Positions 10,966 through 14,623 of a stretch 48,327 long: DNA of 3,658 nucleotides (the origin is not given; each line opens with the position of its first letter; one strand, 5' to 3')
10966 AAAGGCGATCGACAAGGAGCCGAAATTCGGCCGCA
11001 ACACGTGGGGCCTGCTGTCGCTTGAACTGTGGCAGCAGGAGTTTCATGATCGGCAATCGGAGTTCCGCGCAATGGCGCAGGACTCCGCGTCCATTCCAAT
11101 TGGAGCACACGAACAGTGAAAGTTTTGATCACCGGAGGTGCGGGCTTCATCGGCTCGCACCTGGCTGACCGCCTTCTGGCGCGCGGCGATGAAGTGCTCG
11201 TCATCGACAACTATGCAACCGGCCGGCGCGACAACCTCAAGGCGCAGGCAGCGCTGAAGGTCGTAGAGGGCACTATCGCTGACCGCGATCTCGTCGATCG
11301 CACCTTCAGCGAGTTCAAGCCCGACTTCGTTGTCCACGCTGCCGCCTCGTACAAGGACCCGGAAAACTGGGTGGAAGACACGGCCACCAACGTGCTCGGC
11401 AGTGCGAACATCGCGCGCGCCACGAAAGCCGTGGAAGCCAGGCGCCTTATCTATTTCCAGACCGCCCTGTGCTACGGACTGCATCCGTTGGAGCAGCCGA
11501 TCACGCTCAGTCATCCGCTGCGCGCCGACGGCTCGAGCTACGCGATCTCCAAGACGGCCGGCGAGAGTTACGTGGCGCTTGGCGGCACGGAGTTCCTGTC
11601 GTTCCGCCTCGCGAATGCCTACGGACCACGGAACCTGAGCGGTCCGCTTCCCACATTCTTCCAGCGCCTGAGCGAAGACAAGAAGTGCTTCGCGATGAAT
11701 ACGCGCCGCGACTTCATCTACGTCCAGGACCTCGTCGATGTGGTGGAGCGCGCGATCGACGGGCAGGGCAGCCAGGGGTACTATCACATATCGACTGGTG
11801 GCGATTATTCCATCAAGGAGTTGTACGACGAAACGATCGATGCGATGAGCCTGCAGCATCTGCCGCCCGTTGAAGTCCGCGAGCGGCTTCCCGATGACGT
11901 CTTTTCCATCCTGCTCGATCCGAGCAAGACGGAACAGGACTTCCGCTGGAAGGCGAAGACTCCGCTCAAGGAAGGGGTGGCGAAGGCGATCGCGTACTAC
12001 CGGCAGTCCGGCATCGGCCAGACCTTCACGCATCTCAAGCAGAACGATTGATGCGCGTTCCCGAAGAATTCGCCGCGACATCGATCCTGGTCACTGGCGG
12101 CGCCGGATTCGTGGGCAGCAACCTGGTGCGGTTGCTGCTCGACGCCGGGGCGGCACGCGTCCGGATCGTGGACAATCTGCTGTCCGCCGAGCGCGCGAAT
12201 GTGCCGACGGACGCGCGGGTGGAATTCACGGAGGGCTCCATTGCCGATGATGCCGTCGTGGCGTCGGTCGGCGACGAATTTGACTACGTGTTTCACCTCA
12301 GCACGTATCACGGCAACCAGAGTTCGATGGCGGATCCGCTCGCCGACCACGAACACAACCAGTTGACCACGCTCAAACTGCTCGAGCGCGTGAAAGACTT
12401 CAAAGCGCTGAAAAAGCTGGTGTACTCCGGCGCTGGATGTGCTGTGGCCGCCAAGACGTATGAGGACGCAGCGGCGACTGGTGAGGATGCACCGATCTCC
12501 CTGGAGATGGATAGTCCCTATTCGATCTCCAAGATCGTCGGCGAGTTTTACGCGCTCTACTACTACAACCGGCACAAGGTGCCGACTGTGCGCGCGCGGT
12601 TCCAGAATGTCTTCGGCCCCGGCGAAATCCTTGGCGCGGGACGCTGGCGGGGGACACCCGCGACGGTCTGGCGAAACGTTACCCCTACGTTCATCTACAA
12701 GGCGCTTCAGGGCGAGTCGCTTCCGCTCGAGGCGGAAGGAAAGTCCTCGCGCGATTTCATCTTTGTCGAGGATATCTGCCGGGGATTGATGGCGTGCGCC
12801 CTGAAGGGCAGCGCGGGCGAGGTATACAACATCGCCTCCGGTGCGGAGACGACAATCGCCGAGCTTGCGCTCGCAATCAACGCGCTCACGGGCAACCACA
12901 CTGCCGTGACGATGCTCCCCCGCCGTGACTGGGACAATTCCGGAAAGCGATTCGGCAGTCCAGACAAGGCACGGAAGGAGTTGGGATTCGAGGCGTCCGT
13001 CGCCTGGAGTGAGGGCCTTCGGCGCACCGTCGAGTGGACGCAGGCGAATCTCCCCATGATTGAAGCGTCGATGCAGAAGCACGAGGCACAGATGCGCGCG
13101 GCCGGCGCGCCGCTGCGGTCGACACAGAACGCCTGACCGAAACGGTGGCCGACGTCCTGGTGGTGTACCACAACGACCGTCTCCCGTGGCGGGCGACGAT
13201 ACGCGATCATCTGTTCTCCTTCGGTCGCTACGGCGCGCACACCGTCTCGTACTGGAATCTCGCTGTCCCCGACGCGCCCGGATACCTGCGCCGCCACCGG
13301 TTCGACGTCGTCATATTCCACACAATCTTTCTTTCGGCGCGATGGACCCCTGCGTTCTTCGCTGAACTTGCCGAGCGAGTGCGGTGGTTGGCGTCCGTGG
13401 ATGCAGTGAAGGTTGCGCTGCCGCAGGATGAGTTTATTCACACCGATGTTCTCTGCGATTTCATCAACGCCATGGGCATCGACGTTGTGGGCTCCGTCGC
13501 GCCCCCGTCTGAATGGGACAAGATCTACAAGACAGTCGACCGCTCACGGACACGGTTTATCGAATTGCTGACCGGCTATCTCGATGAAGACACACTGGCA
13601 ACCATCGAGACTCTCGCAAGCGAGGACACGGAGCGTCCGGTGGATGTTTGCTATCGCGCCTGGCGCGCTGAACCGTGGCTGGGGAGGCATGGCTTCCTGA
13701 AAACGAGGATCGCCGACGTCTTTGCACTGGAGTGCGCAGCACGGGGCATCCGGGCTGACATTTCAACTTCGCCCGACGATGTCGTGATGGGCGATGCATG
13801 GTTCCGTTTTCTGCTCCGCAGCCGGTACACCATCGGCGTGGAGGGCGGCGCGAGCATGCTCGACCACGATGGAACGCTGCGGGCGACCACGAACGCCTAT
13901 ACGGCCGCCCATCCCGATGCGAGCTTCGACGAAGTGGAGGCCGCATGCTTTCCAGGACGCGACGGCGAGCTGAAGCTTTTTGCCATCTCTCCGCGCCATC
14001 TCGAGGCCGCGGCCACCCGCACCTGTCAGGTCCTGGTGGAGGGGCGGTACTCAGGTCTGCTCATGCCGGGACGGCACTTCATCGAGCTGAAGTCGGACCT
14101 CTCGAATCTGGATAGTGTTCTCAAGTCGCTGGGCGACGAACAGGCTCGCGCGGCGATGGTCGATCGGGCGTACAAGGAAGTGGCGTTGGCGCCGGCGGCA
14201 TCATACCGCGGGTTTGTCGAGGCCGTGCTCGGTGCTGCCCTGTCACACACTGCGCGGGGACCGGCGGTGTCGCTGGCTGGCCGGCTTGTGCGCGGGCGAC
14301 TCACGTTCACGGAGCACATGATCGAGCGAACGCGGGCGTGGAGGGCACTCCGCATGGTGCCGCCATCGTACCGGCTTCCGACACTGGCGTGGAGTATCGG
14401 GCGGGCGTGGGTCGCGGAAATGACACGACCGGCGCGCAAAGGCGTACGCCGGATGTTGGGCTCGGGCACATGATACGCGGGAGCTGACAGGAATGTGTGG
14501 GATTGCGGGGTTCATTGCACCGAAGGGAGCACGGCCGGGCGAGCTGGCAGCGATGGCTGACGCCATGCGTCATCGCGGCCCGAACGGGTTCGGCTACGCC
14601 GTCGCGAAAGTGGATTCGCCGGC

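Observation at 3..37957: Five divergent AsnB-type glutamine amidotransferases in one glycan locus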

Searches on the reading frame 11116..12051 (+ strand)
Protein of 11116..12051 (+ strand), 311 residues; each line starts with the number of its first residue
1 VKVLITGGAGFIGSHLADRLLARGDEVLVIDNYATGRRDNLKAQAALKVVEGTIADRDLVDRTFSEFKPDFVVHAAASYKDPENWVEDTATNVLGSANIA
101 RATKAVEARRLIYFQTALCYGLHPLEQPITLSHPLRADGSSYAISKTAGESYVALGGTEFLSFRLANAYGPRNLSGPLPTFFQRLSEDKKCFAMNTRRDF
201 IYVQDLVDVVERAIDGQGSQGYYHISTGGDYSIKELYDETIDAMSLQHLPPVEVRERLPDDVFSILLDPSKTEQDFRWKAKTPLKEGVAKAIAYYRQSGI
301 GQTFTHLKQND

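Call 3: search_protein_families(library=pfam, proteins=[window:11116-12051:+])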
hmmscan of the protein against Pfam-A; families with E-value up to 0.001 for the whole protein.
window:11116-12051:+ (311 aa): 9 families
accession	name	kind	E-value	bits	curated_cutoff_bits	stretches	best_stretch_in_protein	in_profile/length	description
PF01370.27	Epimerase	-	4.1e-42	144.7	20.9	1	3-216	1-227/240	NAD dependent epimerase/dehydratase family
PF16363.11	GDP_Man_Dehyd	-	2.9e-34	119.5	27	1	4-290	1-331/332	GDP-mannose 4,6 dehydratase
PF04321.23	RmlD_sub_bind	-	2.1e-18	66.8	27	1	1-254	1-243/287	RmlD substrate binding domain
PF02719.21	Polysacc_synt_2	-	3.7e-12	46.5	20.2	1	3-116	1-128/293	Polysaccharide biosynthesis protein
PF01073.25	3Beta_HSD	-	4.1e-10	39.6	22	1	4-130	1-130/280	3-beta hydroxysteroid dehydrogenase/isomerase family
PF13460.12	NAD_binding_10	-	4.4e-08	33.6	27.2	1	7-121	1-103/184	NAD(P)H-binding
PF07993.18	NAD_binding_4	-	1.1e-07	31.7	20.1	0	42-152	58-187/258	Male sterility protein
PF08659.16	KR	-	1.8e-05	25.2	22.6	1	3-105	3-125/180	KR domain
PF00106.31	adh_short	-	0.0006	19.8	26.6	0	3-67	3-71/195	short chain dehydrogenase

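Call 14: search_protein_families(library=ncbifam, proteins=[window:11116-12051:+], max_evalue=0.00001)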
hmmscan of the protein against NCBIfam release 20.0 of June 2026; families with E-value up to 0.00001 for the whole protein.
window:11116-12051:+ (311 aa): 24 families
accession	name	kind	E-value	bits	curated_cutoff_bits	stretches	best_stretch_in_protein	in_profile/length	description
TIGR01179.1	galE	equivalog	1.6e-30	106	262.3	1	2-151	1-154/332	UDP-glucose 4-epimerase GalE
TIGR01181.1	dTDP_gluc_dehyt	equivalog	1e-28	100.4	365.1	1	2-297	1-313/321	dTDP-glucose 4,6-dehydratase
TIGR04180.1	EDH_00030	hypoth_equivalog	1.5e-24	86.6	475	1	3-247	1-259/297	NAD-dependent 4,6-dehydratase LegB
TIGR02197.1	heptose_epim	equivalog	4.2e-19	68.9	274.6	1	3-295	1-313/316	ADP-glyceromanno-heptose 6-epimerase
NF007956.0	PRK10675.1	subfamily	2.5e-17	63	394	1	1-148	1-155/338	UDP-glucose 4-epimerase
TIGR03466.1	HpnA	hypoth_equivalog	1.9e-14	53.3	367.65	1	1-253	1-254/327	hopanoid-associated sugar epimerase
NF042422.1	oxyalk_red_OleD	equivalog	7.6e-14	51.8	580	1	1-153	1-150/329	2-alkyl-3-oxoalkanoate reductase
TIGR01214.1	rmlD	equivalog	4.7e-13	48.9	224.05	1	2-243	1-225/285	dTDP-4-dehydrorhamnose reductase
TIGR02622.1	CDP_4_6_dhtase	equivalog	3.3e-12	46.2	278.45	1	2-120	6-133/352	CDP-glucose 4,6-dehydratase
NF047922.1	GDPFucSynFcl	equivalog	1.4e-11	44.4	500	1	2-295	4-301/308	GDP-L-fucose synthase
NF041015.1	UDPsulfquin_syn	equivalog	2.2e-10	40.1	575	1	1-48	1-49/384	UDP-sulfoquinovose synthase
NF007490.0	PRK10084.1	subfamily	3e-10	39.6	649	1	1-80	1-85/361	dTDP-glucose 4,6-dehydratase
NF011728.1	PRK15181.1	equivalog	1.8e-09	37.1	760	1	3-246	18-284/348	Vi polysaccharide biosynthesis UDP-N-acetylglucosaminuronic acid C-4 epimerase TviC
NF007582.0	PRK10217.1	equivalog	2.3e-09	36.8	698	1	2-105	3-114/355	dTDP-glucose 4,6-dehydratase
NF058621.1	DiazavRedAvaA7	equivalog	1.1e-08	35.1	400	1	1-129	1-125/304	3-diazoavenalumate denitrifying reductase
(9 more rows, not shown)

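Call 53: search_solved_structures(query=window:11116-12051:+, max_evalue=1e-10)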
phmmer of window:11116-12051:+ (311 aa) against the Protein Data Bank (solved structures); distinct sequences matched with E-value up to 1e-10: 68 (the best 60 are shown).
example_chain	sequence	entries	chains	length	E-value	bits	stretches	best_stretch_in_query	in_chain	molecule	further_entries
2q1w_A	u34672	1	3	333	5.1e-110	371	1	2-310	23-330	Putative nucleotide sugar epimerase/ dehydratase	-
2pzk_A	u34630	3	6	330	2.3e-86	293.3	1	1-308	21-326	Putative nucleotide sugar epimerase/ dehydratase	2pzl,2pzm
2p5u_A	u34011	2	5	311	4.9e-33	118.2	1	1-296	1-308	UDP-glucose 4-epimerase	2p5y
4zrm_A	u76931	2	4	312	3.9e-31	112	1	1-297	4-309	UDP-glucose 4-epimerase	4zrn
7ys8_A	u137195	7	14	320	2.2e-30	109.5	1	1-298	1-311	UDP-glucose 4-epimerase | UDP-glucose 4-epimerase along with EC 5.1.3.2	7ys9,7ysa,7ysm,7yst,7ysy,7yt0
8w3u_A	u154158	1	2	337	1.6e-23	87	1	2-294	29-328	dTDP-glucose 4,6-dehydratase related protein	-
9ar1_A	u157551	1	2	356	1.8e-23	86.8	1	2-294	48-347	dTDP-glucose 4,6-dehydratase related protein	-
6wjb_A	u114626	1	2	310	4.8e-22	82.1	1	2-236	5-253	NAD-dependent epimerase/dehydratase family protein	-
4lk3_A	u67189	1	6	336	1.7e-21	80.4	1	2-297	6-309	UDP-glucuronic acid decarboxylase 1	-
6wj9_A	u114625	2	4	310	2.3e-21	79.9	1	2-236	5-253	NAD-dependent epimerase/dehydratase family protein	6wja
4gll_A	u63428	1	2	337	6.8e-21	78.4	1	2-297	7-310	UDP-glucuronic acid decarboxylase 1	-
2b69_A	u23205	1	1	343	7.4e-21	78.2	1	2-297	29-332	UDP-glucuronate decarboxylase 1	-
4m55_A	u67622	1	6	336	8.1e-21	78.1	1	2-297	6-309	UDP-glucuronic acid decarboxylase 1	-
6k0g_A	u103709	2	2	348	1.4e-20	77.4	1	3-150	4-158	UDP-glucose 4-epimerase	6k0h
6k0i_A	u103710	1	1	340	1.5e-20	77.3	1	3-150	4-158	UDP-glucose 4-epimerase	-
2pzj_A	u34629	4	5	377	1.6e-11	47.6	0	3-175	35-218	Putative nucleotide sugar epimerase/ dehydratase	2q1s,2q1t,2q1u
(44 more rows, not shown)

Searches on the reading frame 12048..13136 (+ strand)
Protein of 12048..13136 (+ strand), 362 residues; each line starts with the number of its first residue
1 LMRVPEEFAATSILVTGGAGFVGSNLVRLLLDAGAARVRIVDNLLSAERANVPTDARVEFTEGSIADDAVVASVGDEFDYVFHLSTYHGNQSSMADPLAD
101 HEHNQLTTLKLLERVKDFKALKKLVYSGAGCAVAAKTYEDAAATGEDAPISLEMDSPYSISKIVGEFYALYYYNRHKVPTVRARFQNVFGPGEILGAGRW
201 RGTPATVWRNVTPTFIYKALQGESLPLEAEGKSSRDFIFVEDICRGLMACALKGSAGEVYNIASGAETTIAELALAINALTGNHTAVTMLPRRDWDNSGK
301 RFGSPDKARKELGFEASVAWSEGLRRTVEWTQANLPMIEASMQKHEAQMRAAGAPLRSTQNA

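Call 3: search_protein_families(library=pfam, proteins=[window:12048-13136:+])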
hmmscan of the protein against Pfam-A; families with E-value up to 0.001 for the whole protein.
window:12048-13136:+ (362 aa): 6 families
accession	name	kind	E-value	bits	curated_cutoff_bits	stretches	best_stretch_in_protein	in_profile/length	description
PF01370.27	Epimerase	-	4.8e-41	141.2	20.9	1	13-263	1-240/240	NAD dependent epimerase/dehydratase family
PF16363.11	GDP_Man_Dehyd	-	6.8e-30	105.1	27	1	14-327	1-332/332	GDP-mannose 4,6 dehydratase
PF01073.25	3Beta_HSD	-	6.3e-12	45.5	22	1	14-193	1-186/280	3-beta hydroxysteroid dehydrogenase/isomerase family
PF02719.21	Polysacc_synt_2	-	8.4e-07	28.9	20.2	0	13-116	1-116/293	Polysaccharide biosynthesis protein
PF05368.20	NmrA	-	6.6e-05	23.1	27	1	12-91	4-83/298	NmrA-like family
PF07993.18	NAD_binding_4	-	0.00058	19.5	20.1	0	15-38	1-24/258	Male sterility protein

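Call 14: search_protein_families(library=ncbifam, proteins=[window:12048-13136:+], max_evalue=0.00001)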
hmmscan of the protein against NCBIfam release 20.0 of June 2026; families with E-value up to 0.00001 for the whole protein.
window:12048-13136:+ (362 aa): 17 families
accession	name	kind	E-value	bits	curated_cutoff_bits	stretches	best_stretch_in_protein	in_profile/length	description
TIGR01181.1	dTDP_gluc_dehyt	equivalog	1.8e-37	129.1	365.1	1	13-334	2-314/321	dTDP-glucose 4,6-dehydratase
TIGR01179.1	galE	equivalog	1e-31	110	262.3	1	13-333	2-327/332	UDP-glucose 4-epimerase GalE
TIGR04180.1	EDH_00030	hypoth_equivalog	1.5e-25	89.9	475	1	13-291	1-266/297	NAD-dependent 4,6-dehydratase LegB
NF007582.0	PRK10217.1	equivalog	9.5e-25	87.4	698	1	12-335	3-335/355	dTDP-glucose 4,6-dehydratase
NF007490.0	PRK10084.1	subfamily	2.8e-23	82.5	649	2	154-339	163-342/361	dTDP-glucose 4,6-dehydratase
TIGR02197.1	heptose_epim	equivalog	6.4e-21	74.8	274.6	1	13-291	1-270/316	ADP-glyceromanno-heptose 6-epimerase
TIGR03466.1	HpnA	hypoth_equivalog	3.7e-19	68.8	367.65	1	13-292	3-257/327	hopanoid-associated sugar epimerase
NF007956.0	PRK10675.1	subfamily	6.7e-18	64.9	394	1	12-332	2-330/338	UDP-glucose 4-epimerase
NF011728.1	PRK15181.1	equivalog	1.4e-17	63.8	760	1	9-330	14-336/348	Vi polysaccharide biosynthesis UDP-N-acetylglucosaminuronic acid C-4 epimerase TviC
NF042422.1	oxyalk_red_OleD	equivalog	3.5e-14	52.9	580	1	12-193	2-173/329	2-alkyl-3-oxoalkanoate reductase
NF043036.1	ErythonDh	equivalog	3.9e-13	49.3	325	1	12-169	2-160/321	D-erythronate dehydrogenase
NF052578.1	StrlDmthSdmBMthl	equivalog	7.8e-13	48.9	600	1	13-287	3-251/328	sterol demethylase protein SdmB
NF047922.1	GDPFucSynFcl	equivalog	2.5e-12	46.9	500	1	12-332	4-302/308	GDP-L-fucose synthase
TIGR02622.1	CDP_4_6_dhtase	equivalog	8.4e-11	41.6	278.45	1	9-192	3-195/352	CDP-glucose 4,6-dehydratase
NF008360.0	PRK11150.1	equivalog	3.4e-10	39.6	452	1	13-280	2-253/310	ADP-glyceromanno-heptose 6-epimerase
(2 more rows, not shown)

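Call 54: search_solved_structures(query=window:12048-13136:+, max_evalue=1e-10)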
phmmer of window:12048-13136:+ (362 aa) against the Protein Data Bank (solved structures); distinct sequences matched with E-value up to 1e-10: 72 (the best 60 are shown).
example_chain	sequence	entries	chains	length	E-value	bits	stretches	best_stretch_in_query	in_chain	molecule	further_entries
2pzj_A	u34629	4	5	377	2.3e-155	519.9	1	7-351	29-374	Putative nucleotide sugar epimerase/ dehydratase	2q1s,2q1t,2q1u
6pmh_A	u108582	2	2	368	1.7e-70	240.9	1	10-341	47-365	UDP-glucose 4-epimerase related protein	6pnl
6wjb_A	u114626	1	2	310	9.1e-35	123.4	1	9-326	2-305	NAD-dependent epimerase/dehydratase family protein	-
6wj9_A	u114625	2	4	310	1.8e-34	122.4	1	9-326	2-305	NAD-dependent epimerase/dehydratase family protein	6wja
4zrm_A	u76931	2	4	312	8.1e-33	117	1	12-333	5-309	UDP-glucose 4-epimerase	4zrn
8shh_A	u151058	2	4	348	3.7e-29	105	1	11-337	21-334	dTDP-glucose 4,6-dehydratase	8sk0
6bi4_A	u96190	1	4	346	4e-27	98.3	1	10-334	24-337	dTDP-glucose 4,6-dehydratase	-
1r6d_A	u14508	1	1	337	9.6e-27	97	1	13-335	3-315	TDP-glucose-4,6-dehydratase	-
1r66_A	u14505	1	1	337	1.3e-26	96.6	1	13-335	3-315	TDP-glucose-4,6-dehydratase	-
6bwl_A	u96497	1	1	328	3.2e-26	95.3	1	12-333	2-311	Pal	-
6dnt_A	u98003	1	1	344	6e-25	91.1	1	11-331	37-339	NAD-dependent epimerase/dehydratase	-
2p5u_A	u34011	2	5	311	1.8e-24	89.5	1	13-329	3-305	UDP-glucose 4-epimerase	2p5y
8vr2_A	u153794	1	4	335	4e-23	85.1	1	8-336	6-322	NAD-dependent epimerase/dehydratase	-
4lk3_A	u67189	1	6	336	1.7e-22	83.1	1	12-335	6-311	UDP-glucuronic acid decarboxylase 1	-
10ke_A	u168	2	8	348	2.4e-22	82.6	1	13-330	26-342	Capsular polysaccharide biosynthesis protein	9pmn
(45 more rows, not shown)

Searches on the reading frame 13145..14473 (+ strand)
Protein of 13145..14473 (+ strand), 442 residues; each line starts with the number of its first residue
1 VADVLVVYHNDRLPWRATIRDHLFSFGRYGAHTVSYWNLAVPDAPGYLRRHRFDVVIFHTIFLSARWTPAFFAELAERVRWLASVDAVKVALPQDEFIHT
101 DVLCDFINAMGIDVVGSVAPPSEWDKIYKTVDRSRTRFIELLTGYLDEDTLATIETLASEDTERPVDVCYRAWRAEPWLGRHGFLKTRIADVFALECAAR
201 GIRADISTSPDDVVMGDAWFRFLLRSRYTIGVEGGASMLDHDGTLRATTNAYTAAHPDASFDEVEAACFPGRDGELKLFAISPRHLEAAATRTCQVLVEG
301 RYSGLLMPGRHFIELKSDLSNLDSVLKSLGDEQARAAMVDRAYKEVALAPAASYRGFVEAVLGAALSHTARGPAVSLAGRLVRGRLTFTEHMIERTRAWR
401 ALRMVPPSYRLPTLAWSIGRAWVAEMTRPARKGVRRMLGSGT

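Call 4: search_protein_families(library=pfam, proteins=[window:13145-14473:+])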
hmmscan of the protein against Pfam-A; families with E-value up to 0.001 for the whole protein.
window:13145-14473:+ (442 aa): 0 families

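Call 14: search_protein_families(library=ncbifam, proteins=[window:13145-14473:+], max_evalue=0.00001)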
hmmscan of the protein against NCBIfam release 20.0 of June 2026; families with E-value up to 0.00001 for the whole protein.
window:13145-14473:+ (442 aa): 0 families

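Call 24: search_protein_families(library=pfam, proteins=[window:13145-14473:+], max_evalue=5)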
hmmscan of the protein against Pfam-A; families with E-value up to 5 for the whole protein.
window:13145-14473:+ (442 aa): 1 family
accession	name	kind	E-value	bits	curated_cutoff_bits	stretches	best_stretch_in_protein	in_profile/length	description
PF13524.12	Glyco_trans_1_2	-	0.14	12.5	25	1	280-347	62-130/144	Glycosyl transferase-like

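Call 25: search_solved_structures(query=window:13145-14473:+, max_evalue=1)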
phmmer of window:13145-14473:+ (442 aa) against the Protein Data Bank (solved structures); distinct sequences matched with E-value up to 1: 0.
